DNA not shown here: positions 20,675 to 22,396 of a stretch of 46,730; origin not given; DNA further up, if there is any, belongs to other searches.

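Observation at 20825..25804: AroB-like cyclase + SDR + KdsB-type CMP-transferase + FkbM methyltransferase + HP-motif unknown: a possible CMP-activated carbocyclic or novel ulosonic-acid branch inside a glycan locus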

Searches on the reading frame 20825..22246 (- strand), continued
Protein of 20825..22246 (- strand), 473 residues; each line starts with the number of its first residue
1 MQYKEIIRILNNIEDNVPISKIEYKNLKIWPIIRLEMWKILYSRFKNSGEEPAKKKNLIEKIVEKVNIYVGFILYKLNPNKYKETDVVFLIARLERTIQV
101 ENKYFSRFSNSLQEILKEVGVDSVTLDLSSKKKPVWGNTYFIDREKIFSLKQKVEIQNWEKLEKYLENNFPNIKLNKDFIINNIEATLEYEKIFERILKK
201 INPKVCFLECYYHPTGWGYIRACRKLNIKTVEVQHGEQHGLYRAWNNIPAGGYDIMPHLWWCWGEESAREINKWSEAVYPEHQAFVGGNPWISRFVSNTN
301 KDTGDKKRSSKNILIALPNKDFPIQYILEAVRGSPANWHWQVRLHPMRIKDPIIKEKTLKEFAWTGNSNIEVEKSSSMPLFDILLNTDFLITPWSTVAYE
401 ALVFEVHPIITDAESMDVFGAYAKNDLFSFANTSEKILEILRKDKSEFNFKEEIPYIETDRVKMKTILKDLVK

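Call 39: fold_search(model_id=the predicted structure, library=pdb)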
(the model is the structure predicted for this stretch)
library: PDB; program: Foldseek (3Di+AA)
matches with E <= 10: 1386; with E <= 0.001: 155
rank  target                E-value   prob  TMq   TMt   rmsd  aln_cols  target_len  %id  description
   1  1o6c_B                4.8e-10  1.00  0.49  0.61  11.4       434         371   14  Crystal structure of UDP-N-acetylglucosamine 2-epimerase (released 2003-11-25)
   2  8sxv_B                4.8e-10  1.00  0.47  0.59  12.8       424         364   12  X-ray crystal structure of UDP- 2,3-diacetamido-2,3-dideoxy-glucuronic acid-2-epimerase from Thermus thermophilus stra (released 2023-09-13)
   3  8sxw_C                5.7e-10  1.00  0.48  0.60  12.7       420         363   13  X-ray crystal structure of UDP- 2,3-diacetamido-2,3-dideoxy-glucuronic acid-2-epimerase from Thermus thermophilus stra (released 2023-09-13)
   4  7vz6_B                5.7e-10  1.00  0.43  0.54  11.6       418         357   10  The crystal structure of Non-hydrolyzing UDPGlcNAc 2-epimerase in complex with UDP-glucose (released 2022-11-16)
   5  8sxw_A                6.4e-10  1.00  0.47  0.58  12.8       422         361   12  X-ray crystal structure of UDP- 2,3-diacetamido-2,3-dideoxy-glucuronic acid-2-epimerase from Thermus thermophilus stra (released 2023-09-13)
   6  8syd_B                1.1e-09  1.00  0.42  0.51  12.9       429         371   12  X-ray crystal structure of UDP-2,3-diacetamido-2,3-dideoxy-glucuronic acid-2-epimerase from Thermus thermophilus strai (released 2023-09-13)
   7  8sxv_A                1.4e-09  1.00  0.48  0.61  11.3       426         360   14  X-ray crystal structure of UDP- 2,3-diacetamido-2,3-dideoxy-glucuronic acid-2-epimerase from Thermus thermophilus stra (released 2023-09-13)
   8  5enz_B                1.5e-09  1.00  0.43  0.52   8.5       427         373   13  S. aureus MnaA-UDP co-structure (released 2016-04-27)
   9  7vz6_F                1.5e-09  1.00  0.43  0.53  12.1       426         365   11  The crystal structure of Non-hydrolyzing UDPGlcNAc 2-epimerase in complex with UDP-glucose (released 2022-11-16)
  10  3ot5_D                1.8e-09  1.00  0.49  0.61  11.1       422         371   15  2.2 Angstrom Resolution Crystal Structure of putative UDP-N-acetylglucosamine 2-epimerase from Listeria monocytogenes (released 2010-09-22)
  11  7vz6_D                1.8e-09  1.00  0.43  0.53   8.8       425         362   11  The crystal structure of Non-hydrolyzing UDPGlcNAc 2-epimerase in complex with UDP-glucose (released 2022-11-16)
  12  7vz6_H                1.9e-09  1.00  0.42  0.52   8.7       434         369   12  The crystal structure of Non-hydrolyzing UDPGlcNAc 2-epimerase in complex with UDP-glucose (released 2022-11-16)
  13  4nes                  2.0e-09  1.00  0.41  0.50  12.3       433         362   16  Crystal structure of Methanocaldococcus jannaschii UDP-GlcNAc 2-epimerase in complex with UDP-GlcNAc and UDP (released 2014-04-23)
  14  3ot5_A                2.1e-09  1.00  0.50  0.61   7.5       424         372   14  2.2 Angstrom Resolution Crystal Structure of putative UDP-N-acetylglucosamine 2-epimerase from Listeria monocytogenes (released 2010-09-22)
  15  8sxw_B                2.1e-09  1.00  0.46  0.58  12.7       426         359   13  X-ray crystal structure of UDP- 2,3-diacetamido-2,3-dideoxy-glucuronic acid-2-epimerase from Thermus thermophilus stra (released 2023-09-13)
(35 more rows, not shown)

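Call 40: search_solved_structures(query=A1, max_evalue=10, show_alignments=4)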
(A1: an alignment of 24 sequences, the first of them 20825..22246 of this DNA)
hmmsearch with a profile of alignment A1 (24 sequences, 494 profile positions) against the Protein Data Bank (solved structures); distinct sequences matched with E-value up to 10: 2.
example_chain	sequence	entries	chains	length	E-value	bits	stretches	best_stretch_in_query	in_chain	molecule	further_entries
3wks_C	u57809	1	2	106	0.34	13.4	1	156-217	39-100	Uncharacterized protein MJ1481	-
8w6e_A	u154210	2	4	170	7.2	9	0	113-206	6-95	HBC599 in complex with wFAP1.1 | wFAP1.1 structure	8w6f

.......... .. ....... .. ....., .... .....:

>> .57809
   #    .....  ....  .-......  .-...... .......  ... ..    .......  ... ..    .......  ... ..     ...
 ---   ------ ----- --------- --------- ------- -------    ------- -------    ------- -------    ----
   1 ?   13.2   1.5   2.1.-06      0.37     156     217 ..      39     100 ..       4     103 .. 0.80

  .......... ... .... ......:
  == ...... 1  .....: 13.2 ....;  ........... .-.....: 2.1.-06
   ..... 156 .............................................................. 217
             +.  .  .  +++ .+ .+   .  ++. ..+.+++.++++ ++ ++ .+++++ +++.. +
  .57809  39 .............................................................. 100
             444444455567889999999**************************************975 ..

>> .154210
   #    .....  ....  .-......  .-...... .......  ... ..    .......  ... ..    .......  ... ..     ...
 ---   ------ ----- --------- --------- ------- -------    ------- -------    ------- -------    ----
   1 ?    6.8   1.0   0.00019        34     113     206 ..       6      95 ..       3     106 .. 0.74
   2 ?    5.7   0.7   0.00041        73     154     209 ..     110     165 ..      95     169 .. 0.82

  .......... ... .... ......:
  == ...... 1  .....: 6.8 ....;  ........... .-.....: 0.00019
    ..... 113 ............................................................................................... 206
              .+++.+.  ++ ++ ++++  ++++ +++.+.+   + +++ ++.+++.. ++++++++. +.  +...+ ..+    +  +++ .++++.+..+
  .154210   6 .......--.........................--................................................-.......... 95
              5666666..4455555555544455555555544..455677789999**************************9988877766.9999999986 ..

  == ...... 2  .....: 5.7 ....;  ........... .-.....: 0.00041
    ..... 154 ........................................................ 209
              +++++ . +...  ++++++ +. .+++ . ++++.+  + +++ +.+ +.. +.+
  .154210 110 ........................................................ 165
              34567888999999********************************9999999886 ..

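Call 41: search_protein_families(library=pfam, alignment_id=A1, max_evalue=1)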
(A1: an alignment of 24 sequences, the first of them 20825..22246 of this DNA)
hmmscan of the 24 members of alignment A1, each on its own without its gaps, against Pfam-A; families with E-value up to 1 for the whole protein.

A. member 1, window:20825-22246:- (473 aa): 2 families
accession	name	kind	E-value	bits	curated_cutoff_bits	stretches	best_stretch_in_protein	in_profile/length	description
PF13439.12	Glyco_transf_4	-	0.21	12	28.5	1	182-242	52-109/170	Glycosyltransferase Family 4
PF01160.23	Opiods_neuropep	-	0.25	11.9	23.5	1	199-225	18-44/47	Vertebrate endogenous opioids neuropeptide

B. families by the number of members that match (of 24 scanned): 20 families
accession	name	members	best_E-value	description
PF04464.20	Glyphos_transf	9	5.5e-05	CDP-Glycerol:Poly(glycerophosphate) glycerophosphotransferase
PF02350.25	Epimerase_2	8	0.0032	UDP-N-acetylglucosamine 2-epimerase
PF13439.12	Glyco_transf_4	5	0.031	Glycosyltransferase Family 4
PF05159.20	Capsule_synth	3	0.0032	Capsule polysaccharide biosynthesis protein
PF20471.4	DUF6716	1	0.0037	Putative glycosyltransferase (DUF6716)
PF13287.12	Fn3_assoc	1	0.03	Fn3 associated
PF13579.12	Glyco_trans_4_4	1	0.047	Glycosyl transferase 4-like domain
PF21661.2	DUF6860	1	0.058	Domain of unknown function (DUF6860)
PF02689.20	Herpes_Helicase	1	0.067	Helicase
PF01220.24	DHquinase_II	1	0.098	Dehydroquinase class II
PF00534.26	Glycos_transf_1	1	0.1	Glycosyl transferases group 1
PF12851.13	Tet_JBP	1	0.11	Oxygenase domain of the 2OGFeDO superfamily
PF02761.20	Cbl_N2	1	0.17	CBL proto-oncogene N-terminus, EF hand-like domain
PF06391.18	MAT1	1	0.18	CDK-activating kinase assembly factor MAT1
PF01026.27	TatD_DNase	1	0.2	TatD related DNase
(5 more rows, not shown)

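Call 91: search_protein_representatives(alignment_id=A1)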
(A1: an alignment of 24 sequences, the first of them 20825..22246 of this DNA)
Query: 24 sequences, 494 profile positions. Proteins with E-value up to 0.001 (for the whole library): 11435; up to 1e-10: 6870; up to 1e-30: 2720. The best 150 are listed.
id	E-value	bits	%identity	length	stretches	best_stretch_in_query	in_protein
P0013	4.0e-197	672.9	-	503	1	1-493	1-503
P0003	6.2e-193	659.0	-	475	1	1-493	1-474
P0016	1.9e-170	584.9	-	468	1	1-492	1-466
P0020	2.6e-153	528.3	-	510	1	3-493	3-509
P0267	1.2e-150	519.5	-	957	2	1-467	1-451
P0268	2.6e-136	472.3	-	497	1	2-492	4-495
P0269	2.2e-134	465.9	-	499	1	1-493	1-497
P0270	8.8e-132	457.3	-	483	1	1-491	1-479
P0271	5.9e-131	454.6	-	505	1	4-493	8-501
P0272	2.6e-130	452.5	-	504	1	1-492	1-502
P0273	4.9e-128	445.0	-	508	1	2-493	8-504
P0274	1.8e-126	439.8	-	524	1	1-492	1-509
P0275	1.0e-125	437.3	-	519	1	1-492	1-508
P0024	8.2e-125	434.3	-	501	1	4-492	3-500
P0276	2.5e-124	432.7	-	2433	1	4-493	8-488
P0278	3.9e-123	428.8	-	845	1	3-493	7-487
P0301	9.1e-115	401.2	-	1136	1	3-491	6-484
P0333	4.2e-107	375.9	-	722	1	1-493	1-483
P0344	4.0e-105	369.4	-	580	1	3-493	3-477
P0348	1.5e-104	367.6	-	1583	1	3-492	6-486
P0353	6.3e-104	365.5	-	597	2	3-493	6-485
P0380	2.1e-100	353.8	-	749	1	1-492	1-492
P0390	8.1e-99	348.6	-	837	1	3-492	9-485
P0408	3.1e-97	343.4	-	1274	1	3-490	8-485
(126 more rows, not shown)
